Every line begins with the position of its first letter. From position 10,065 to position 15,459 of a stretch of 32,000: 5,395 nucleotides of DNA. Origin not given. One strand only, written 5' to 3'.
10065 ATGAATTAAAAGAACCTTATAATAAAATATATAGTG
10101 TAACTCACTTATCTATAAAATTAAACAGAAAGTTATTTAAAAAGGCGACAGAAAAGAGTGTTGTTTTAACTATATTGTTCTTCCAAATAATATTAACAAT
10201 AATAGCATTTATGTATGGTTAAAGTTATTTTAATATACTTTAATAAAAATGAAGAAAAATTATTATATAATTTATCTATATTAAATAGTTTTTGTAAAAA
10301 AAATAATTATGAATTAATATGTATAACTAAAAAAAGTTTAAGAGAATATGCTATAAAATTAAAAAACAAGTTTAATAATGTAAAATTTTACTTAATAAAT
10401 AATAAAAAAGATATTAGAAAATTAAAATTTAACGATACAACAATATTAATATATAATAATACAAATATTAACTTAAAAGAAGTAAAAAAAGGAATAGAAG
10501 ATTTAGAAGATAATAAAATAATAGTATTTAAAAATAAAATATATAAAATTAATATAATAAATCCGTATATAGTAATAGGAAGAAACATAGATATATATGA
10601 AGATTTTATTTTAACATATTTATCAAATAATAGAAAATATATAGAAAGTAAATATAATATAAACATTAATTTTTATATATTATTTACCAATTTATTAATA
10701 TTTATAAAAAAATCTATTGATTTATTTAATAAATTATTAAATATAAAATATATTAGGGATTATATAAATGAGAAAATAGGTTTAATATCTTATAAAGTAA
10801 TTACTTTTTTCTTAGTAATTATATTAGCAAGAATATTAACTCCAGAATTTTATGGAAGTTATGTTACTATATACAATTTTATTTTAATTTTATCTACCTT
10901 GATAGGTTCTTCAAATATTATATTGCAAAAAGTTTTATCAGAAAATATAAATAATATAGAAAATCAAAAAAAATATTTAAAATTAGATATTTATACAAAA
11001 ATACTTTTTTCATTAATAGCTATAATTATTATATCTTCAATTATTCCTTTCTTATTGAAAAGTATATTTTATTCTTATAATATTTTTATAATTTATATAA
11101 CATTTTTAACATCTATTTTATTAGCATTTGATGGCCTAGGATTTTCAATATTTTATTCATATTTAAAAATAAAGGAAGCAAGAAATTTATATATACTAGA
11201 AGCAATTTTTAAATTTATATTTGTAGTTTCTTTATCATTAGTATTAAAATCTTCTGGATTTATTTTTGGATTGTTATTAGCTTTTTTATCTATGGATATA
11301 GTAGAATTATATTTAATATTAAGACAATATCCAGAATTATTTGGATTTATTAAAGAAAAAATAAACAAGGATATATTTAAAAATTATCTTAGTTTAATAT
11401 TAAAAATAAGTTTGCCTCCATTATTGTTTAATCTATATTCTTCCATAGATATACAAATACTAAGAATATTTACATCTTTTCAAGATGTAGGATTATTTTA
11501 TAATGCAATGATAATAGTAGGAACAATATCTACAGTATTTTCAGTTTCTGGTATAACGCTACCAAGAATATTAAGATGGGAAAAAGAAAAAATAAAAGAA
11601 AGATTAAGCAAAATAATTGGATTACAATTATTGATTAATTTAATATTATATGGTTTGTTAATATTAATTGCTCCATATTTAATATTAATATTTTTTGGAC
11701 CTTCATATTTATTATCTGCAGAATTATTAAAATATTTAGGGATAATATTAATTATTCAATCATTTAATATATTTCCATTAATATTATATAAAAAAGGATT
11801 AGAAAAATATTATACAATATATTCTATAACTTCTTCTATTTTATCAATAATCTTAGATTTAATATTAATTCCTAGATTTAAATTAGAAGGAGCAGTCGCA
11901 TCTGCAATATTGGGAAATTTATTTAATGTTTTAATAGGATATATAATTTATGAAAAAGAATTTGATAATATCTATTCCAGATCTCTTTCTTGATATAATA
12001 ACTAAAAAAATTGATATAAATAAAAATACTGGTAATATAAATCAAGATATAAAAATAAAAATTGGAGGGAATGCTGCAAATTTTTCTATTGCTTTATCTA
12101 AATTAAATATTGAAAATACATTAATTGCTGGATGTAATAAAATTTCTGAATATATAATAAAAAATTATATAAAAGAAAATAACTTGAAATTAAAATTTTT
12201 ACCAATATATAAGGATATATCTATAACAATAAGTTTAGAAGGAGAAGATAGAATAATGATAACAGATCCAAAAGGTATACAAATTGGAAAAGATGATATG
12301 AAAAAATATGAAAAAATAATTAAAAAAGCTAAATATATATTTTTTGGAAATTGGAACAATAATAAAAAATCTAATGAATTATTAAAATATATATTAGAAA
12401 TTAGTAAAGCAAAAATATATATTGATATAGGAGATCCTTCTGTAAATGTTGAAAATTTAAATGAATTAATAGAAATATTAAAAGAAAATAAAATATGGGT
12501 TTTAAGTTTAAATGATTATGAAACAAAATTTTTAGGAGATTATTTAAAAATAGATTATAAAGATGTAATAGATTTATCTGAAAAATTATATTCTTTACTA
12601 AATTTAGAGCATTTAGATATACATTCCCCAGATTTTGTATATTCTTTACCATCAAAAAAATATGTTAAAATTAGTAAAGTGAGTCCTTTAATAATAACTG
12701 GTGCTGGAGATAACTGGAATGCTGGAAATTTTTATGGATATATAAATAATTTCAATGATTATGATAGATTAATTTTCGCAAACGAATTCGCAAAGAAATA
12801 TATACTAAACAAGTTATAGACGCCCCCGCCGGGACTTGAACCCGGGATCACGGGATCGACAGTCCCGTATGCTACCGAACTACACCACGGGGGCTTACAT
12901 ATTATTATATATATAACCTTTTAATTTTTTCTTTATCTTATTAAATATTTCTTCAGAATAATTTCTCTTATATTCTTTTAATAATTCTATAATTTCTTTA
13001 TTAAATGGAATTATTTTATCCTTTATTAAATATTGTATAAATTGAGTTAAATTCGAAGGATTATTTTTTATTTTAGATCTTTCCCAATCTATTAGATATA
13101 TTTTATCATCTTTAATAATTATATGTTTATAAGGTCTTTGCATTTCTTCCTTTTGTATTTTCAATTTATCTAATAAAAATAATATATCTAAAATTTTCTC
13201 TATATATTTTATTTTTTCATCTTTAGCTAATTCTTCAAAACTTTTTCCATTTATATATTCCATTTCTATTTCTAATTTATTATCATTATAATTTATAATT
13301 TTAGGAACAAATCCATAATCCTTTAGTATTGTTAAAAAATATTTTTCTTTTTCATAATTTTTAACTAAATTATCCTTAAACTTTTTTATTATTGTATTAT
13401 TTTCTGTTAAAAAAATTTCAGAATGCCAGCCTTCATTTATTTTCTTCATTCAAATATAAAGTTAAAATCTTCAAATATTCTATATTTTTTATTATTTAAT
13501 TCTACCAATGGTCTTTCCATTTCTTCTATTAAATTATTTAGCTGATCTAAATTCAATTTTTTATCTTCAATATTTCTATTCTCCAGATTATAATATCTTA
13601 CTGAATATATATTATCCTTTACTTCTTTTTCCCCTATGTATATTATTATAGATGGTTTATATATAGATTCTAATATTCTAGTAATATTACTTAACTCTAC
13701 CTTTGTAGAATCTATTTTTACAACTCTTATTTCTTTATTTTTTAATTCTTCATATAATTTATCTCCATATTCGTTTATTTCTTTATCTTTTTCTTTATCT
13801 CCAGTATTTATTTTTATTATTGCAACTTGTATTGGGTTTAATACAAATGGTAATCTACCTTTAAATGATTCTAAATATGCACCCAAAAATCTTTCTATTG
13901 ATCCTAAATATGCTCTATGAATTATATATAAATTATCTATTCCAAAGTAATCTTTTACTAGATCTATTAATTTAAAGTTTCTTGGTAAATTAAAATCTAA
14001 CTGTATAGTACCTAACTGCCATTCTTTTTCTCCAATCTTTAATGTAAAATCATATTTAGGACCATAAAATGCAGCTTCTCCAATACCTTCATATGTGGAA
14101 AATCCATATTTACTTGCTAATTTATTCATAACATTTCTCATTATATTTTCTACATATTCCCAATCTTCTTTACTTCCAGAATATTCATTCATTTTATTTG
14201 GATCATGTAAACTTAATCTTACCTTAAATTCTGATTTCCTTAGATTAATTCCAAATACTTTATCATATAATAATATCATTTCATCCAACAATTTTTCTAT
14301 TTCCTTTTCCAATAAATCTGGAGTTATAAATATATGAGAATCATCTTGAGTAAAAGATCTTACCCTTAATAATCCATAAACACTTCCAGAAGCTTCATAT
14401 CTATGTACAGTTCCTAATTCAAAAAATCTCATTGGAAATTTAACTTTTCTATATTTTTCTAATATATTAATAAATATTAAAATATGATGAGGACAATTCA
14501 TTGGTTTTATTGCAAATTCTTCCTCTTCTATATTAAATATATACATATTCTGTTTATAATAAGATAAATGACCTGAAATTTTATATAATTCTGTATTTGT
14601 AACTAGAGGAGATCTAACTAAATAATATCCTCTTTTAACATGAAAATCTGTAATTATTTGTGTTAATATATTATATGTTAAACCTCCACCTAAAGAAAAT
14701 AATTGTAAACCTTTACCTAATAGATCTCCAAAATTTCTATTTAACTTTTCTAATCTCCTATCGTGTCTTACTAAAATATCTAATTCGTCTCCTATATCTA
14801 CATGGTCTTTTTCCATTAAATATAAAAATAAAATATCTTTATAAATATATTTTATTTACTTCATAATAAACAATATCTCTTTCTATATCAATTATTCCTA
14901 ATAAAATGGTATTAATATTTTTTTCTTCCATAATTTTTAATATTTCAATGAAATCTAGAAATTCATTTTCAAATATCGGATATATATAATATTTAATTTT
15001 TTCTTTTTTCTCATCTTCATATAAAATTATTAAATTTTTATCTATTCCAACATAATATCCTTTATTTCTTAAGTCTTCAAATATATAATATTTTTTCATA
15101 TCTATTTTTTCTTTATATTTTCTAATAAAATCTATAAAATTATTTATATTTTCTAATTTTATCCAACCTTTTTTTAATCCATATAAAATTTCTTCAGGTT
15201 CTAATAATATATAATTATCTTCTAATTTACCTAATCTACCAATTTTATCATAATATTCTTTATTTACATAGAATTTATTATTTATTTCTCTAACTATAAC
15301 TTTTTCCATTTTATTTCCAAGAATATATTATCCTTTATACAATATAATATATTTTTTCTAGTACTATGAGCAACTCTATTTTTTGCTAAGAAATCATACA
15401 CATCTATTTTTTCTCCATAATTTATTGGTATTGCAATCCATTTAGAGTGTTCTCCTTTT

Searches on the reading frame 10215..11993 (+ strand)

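Call 19: search_protein_families(library=pfam, proteins=[window:10215-11993:+], max_evalue=0.001)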
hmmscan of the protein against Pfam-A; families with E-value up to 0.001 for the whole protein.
window:10215-11993:+ (592 aa): 1 family
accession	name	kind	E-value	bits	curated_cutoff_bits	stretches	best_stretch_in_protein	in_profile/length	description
PF01943.22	Polysacc_synt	-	3.4e-08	33.7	28.2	2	194-451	16-269/274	Polysaccharide biosynthesis protein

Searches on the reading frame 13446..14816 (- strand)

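Call 24: search_protein_families(library=pfam, proteins=[window:13446-14816:-], max_evalue=0.001)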
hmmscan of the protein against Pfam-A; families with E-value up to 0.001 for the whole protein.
window:13446-14816:- (456 aa): 2 families
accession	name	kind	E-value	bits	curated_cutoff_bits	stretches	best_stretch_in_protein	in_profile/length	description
PF00587.30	tRNA-synt_2b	-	4.4e-39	134.8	29.3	1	92-317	1-178/179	tRNA synthetase class II core domain (G, H, P, S and T)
PF03129.25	HGTP_anticodon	-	9.8e-06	26.1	21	1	330-431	1-92/94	Anticodon binding domain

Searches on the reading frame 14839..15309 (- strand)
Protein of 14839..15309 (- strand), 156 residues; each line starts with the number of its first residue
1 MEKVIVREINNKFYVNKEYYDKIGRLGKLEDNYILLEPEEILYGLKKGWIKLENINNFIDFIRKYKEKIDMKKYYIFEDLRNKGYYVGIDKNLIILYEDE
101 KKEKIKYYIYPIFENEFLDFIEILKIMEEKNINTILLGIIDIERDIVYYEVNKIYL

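Call 24: search_protein_families(library=pfam, proteins=[window:14839-15309:-], max_evalue=0.001)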
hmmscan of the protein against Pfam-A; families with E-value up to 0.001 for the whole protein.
window:14839-15309:- (156 aa): 1 family
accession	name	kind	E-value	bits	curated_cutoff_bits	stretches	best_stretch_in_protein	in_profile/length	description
PF01974.23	tRNA_int_endo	-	0.00012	22.6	27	1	72-129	3-64/85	tRNA intron endonuclease, catalytic C-terminal domain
